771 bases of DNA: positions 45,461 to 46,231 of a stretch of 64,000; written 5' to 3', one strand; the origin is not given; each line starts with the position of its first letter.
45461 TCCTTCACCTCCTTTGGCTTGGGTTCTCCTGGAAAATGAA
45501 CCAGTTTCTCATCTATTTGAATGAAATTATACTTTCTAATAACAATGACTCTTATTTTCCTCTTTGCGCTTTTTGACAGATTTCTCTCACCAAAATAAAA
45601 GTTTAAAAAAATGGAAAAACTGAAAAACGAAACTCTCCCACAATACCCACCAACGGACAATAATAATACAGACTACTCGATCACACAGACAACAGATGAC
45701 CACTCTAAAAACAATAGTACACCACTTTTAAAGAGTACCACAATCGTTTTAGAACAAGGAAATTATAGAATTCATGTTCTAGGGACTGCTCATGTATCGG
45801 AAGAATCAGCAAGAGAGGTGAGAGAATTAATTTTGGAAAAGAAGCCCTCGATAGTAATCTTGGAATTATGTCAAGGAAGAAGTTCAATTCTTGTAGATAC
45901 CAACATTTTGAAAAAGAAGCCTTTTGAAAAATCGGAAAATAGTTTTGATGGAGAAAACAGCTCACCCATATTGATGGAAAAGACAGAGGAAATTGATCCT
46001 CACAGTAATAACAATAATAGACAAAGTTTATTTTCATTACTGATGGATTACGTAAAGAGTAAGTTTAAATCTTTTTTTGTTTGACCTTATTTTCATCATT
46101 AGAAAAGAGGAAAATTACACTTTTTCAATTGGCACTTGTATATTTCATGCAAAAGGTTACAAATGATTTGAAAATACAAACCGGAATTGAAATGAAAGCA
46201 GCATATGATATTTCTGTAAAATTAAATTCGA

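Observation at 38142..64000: Cluster of six paralogous genes encoding secreted coiled-coil + RCC1-like + Kelch-like double-propeller proteins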

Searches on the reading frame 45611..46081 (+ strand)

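Call 38: search_protein_families(library=pfam, proteins=[window:45611-46081:+], max_evalue=0.01)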
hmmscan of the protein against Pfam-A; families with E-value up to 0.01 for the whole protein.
window:45611-46081:+ (157 aa): 1 family
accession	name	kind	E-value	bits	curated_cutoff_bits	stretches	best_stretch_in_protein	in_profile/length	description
PF01963.22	TraB_PrgY_gumN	-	1.7e-05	25.3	26.8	1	48-92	6-52/263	TraB/PrgY/gumN family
